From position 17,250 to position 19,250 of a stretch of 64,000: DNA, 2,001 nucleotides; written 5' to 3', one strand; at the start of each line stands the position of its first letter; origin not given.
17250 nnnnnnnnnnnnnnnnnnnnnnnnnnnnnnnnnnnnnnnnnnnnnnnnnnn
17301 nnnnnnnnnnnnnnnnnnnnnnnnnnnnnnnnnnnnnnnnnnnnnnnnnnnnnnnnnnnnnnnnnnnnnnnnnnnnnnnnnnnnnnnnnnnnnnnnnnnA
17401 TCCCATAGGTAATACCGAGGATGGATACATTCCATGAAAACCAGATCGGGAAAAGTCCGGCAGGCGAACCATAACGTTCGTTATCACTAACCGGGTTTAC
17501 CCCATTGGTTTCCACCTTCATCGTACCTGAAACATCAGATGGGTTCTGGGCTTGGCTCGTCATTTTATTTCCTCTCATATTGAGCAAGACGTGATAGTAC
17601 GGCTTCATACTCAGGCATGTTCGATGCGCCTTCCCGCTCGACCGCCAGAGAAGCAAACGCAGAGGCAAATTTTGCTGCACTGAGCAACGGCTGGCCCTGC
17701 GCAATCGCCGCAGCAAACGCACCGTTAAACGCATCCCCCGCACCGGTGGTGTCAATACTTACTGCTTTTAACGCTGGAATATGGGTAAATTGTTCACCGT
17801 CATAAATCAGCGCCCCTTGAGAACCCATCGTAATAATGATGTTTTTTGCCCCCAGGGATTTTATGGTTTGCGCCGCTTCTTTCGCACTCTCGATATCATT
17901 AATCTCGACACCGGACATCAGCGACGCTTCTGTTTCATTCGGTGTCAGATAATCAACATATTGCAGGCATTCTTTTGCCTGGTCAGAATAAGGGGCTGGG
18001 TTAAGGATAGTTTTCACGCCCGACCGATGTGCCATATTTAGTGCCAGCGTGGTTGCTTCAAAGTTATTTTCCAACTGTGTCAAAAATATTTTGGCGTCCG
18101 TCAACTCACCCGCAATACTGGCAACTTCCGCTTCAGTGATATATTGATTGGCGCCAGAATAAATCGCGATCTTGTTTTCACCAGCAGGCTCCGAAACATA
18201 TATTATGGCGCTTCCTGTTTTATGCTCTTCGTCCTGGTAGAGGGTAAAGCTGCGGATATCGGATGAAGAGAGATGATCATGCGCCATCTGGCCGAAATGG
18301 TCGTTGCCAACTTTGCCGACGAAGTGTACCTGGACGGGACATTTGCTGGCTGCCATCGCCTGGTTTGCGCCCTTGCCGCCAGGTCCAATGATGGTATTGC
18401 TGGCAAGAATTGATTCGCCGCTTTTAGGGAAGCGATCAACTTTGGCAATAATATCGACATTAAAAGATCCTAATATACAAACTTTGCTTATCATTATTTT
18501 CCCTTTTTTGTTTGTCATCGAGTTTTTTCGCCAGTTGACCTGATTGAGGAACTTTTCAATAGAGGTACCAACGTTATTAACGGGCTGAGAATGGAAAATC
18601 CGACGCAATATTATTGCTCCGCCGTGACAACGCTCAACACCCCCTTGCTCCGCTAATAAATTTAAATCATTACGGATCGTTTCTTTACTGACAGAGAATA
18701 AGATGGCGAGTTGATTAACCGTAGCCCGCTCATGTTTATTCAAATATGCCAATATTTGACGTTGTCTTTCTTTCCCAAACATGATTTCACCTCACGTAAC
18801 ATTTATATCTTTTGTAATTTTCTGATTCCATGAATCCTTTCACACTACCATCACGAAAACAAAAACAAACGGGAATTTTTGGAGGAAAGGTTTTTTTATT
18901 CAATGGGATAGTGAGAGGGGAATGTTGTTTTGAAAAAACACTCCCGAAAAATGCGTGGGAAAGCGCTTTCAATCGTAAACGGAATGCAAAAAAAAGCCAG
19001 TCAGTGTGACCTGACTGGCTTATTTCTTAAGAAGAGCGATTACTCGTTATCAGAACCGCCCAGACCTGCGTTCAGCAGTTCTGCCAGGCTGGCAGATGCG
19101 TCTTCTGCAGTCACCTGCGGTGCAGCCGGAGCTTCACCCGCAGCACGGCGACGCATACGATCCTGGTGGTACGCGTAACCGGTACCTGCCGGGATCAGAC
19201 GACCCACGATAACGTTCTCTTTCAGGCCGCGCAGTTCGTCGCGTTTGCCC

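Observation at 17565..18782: Single-polypeptide fusion of a DeoR-family HTH to a complete ribokinase/PfkB kinase domain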

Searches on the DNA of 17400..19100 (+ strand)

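Call 5: search_dna_similar(query=window:17400-19100:+, collection=ecoli_genomes, mode=near)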
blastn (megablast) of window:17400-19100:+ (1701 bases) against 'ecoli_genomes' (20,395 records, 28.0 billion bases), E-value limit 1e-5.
Records with a match: 5419; places in all: 5422; records where one place covers at least 80% of the query: 49.
Genomes with a match: 5419 of 5426; with a place that covers at least 80% of the query: 49. Places per genome that has any: lowest 1, median 1, highest 2. On chromosomes: 5420 places; on plasmids: 2.
Best place of each record, by identity: >=99% 5197; 95-99% 222.
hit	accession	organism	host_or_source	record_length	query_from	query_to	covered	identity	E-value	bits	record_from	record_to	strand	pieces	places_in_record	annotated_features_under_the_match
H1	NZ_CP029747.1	Escherichia coli strain 2016C-3878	Homo sapiens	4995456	1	1701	100%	100.0%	0e+0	3142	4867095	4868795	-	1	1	rbsK: ribokinase | purine-cytosine permease family protein | rpoC: DNA-directed RNA polymerase subunit beta'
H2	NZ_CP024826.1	Escherichia coli strain CREC-544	Homo sapiens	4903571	1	1701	100%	100.0%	0e+0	3142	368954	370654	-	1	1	rbsK: ribokinase | purine-cytosine permease family protein | rpoC: DNA-directed RNA polymerase subunit beta'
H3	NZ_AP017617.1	Escherichia coli strain MRY15-117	Bos taurus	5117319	1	1701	100%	100.0%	0e+0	3142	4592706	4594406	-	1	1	rbsK: ribokinase | purine-cytosine permease family protein | rpoC: DNA-directed RNA polymerase subunit beta'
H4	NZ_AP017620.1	Escherichia coli strain MRY15-131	Bos taurus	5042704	1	1701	100%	100.0%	0e+0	3142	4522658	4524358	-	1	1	rbsK: ribokinase | purine-cytosine permease family protein | rpoC: DNA-directed RNA polymerase subunit beta'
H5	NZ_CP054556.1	Escherichia coli strain LWY24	chicken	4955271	1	1701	100%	100.0%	0e+0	3142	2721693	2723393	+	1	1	rbsK: ribokinase | purine-cytosine permease family protein | rpoC: DNA-directed RNA polymerase subunit beta'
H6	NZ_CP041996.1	Escherichia coli strain AR Bank #0349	Homo sapiens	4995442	1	1701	100%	100.0%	0e+0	3142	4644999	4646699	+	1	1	rbsK: ribokinase | purine-cytosine permease family protein | rpoC: DNA-directed RNA polymerase subunit beta'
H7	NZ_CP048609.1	Escherichia coli strain STEFF_1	WWTPs effluent Shatin WWTPs_1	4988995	1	1701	100%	100.0%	0e+0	3142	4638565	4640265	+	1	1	rbsK: ribokinase | purine-cytosine permease family protein | rpoC: DNA-directed RNA polymerase subunit beta'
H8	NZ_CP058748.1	Escherichia coli strain STLIN_13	Stanley WWTPs_13 WWTPs influent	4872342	1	1701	100%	100.0%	0e+0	3142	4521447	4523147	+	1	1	rbsK: ribokinase | purine-cytosine permease family protein | rpoC: DNA-directed RNA polymerase subunit beta'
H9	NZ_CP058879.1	Escherichia coli strain STLEFF_29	Stanley WWTPs_29 WWTPs effluent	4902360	1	1701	100%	100.0%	0e+0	3142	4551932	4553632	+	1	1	rbsK: ribokinase | purine-cytosine permease family protein | rpoC: DNA-directed RNA polymerase subunit beta'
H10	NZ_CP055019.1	Escherichia coli strain SWHEFF_69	Shek Wu Hui WWTPs_69 WWTPs effluent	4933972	1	1701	100%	100.0%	0e+0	3142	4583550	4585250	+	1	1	rbsK: ribokinase | purine-cytosine permease family protein | rpoC: DNA-directed RNA polymerase subunit beta'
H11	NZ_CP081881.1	Escherichia coli strain WW2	sludge from the aeration tanks of urban ...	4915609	1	1701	100%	100.0%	0e+0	3142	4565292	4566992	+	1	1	rbsK: ribokinase | purine-cytosine permease family protein | rpoC: DNA-directed RNA polymerase subunit beta'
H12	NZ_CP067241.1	Escherichia coli strain P19_598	surface water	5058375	1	1701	100%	100.0%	0e+0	3142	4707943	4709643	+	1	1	rbsK: ribokinase | purine-cytosine permease family protein | rpoC: DNA-directed RNA polymerase subunit beta'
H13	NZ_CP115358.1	Escherichia coli strain CUVET19-1704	dog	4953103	1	1701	100%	100.0%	0e+0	3142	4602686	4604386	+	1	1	rbsK: ribokinase | purine-cytosine permease family protein | rpoC: DNA-directed RNA polymerase subunit beta'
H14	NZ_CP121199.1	Escherichia coli strain E50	bovine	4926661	1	1701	100%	100.0%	0e+0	3142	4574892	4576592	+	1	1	rbsK: ribokinase | purine-cytosine permease family protein | rpoC: DNA-directed RNA polymerase subunit beta'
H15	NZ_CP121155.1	Escherichia coli strain E67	bovine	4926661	1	1701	100%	100.0%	0e+0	3142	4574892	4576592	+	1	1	rbsK: ribokinase | purine-cytosine permease family protein | rpoC: DNA-directed RNA polymerase subunit beta'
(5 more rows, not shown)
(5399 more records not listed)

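Call 6: get_annotated_region(hit=H1, flank=14000)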
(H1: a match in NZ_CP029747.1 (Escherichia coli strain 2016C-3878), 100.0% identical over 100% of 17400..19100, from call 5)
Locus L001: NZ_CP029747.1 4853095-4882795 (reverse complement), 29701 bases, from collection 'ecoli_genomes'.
description: Escherichia coli strain 2016C-3878 chromosome, complete genome
organism: Escherichia coli strain 2016C-3878 (NCBI taxid 562)
replicon: chromosome; assembly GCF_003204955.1
host: Homo sapiens; source: Rectal swab; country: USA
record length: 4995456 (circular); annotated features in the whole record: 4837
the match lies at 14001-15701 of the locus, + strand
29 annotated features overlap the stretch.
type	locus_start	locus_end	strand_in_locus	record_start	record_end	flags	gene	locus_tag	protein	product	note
CDS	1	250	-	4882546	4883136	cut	yjaG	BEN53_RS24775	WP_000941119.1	YjaG family protein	-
CDS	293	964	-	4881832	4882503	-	nfi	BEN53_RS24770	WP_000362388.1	deoxyribonuclease V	cleaves DNA at apurinic or apyrimidinic sites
CDS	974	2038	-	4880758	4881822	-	hemE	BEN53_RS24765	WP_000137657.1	uroporphyrinogen decarboxylase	-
CDS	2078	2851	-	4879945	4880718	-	nudC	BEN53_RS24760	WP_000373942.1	NAD(+) diphosphatase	-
CDS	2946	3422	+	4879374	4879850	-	rsd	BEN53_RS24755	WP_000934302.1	sigma D regulator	-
riboswitch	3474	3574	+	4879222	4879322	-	-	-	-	riboswitch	TPP riboswitch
CDS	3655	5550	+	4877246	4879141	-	thiC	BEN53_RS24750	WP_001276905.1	phosphomethylpyrimidine synthase ThiC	-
CDS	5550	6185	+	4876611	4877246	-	thiE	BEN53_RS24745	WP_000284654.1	thiamine phosphate synthase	-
CDS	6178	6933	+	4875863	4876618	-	thiF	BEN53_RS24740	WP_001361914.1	thiazole biosynthesis adenylyltransferase ThiF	-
CDS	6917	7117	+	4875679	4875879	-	thiS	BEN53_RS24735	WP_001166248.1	sulfur carrier protein ThiS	-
CDS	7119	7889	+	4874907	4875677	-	thiG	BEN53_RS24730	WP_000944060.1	thiazole synthase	-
CDS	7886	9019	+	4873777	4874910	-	thiH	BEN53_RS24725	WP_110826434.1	2-iminoacetate synthase ThiH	-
CDS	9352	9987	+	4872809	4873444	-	-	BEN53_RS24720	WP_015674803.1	DUF4867 family protein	-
CDS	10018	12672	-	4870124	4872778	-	-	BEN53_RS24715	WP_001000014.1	hypothetical protein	-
CDS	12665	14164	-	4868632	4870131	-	-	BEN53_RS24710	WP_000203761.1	purine-cytosine permease family protein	-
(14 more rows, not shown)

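Call 79: search_dna_similar(query=window:17565-19039:+, collection=ecoli_genomes, mode=near, rows=spread, max_rows=25)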
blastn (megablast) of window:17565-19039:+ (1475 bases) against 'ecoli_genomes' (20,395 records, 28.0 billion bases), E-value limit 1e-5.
Records with a match: 49; places in all: 49; records where one place covers at least 80% of the query: 49.
Genomes with a match: 49 of 5426; with a place that covers at least 80% of the query: 49. Places per genome that has any: lowest 1, median 1, highest 1. On chromosomes: 49 places; on plasmids: 0.
Best place of each record, by identity: >=99% 49.
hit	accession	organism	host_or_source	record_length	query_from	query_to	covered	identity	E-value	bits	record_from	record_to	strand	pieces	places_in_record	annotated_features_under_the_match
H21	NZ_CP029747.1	Escherichia coli strain 2016C-3878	Homo sapiens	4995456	1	1475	100%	100.0%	0e+0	2724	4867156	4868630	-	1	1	rbsK: ribokinase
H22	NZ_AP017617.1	Escherichia coli strain MRY15-117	Bos taurus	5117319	1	1475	100%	100.0%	0e+0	2724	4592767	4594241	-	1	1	rbsK: ribokinase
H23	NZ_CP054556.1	Escherichia coli strain LWY24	chicken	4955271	1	1475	100%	100.0%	0e+0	2724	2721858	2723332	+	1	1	rbsK: ribokinase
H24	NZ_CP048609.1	Escherichia coli strain STEFF_1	WWTPs effluent Shatin WWTPs_1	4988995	1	1475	100%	100.0%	0e+0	2724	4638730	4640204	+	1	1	rbsK: ribokinase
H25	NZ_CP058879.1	Escherichia coli strain STLEFF_29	Stanley WWTPs_29 WWTPs effluent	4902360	1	1475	100%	100.0%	0e+0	2724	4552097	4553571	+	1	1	rbsK: ribokinase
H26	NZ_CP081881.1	Escherichia coli strain WW2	sludge from the aeration tanks of urban ...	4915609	1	1475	100%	100.0%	0e+0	2724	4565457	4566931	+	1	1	rbsK: ribokinase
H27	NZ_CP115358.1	Escherichia coli strain CUVET19-1704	dog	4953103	1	1475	100%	100.0%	0e+0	2724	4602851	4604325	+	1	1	rbsK: ribokinase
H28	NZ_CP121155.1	Escherichia coli strain E67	bovine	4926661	1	1475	100%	100.0%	0e+0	2724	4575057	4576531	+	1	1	rbsK: ribokinase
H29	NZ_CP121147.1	Escherichia coli strain E20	chicken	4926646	1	1475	100%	100.0%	0e+0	2724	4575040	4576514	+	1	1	rbsK: ribokinase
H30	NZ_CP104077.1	Escherichia coli strain HB42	dog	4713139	1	1475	100%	100.0%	0e+0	2724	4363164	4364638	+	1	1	rbsK: ribokinase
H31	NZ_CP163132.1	Escherichia coli strain W4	Homo sapiens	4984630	1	1475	100%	100.0%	0e+0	2724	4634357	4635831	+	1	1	rbsK: ribokinase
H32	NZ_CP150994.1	Escherichia coli strain CUVET16-465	Cat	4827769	1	1475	100%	100.0%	0e+0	2724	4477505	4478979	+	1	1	rbsK: ribokinase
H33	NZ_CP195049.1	Escherichia coli strain EC0585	Homo sapiens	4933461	1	1475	100%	100.0%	0e+0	2724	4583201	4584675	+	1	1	rbsK: ribokinase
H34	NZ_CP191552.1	Escherichia coli strain CDE6306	patient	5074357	1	1475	100%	100.0%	0e+0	2724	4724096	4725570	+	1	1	rbsK: ribokinase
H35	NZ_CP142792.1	Escherichia coli strain SX48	Sheep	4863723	1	1475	100%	100.0%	0e+0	2724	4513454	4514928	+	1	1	rbsK: ribokinase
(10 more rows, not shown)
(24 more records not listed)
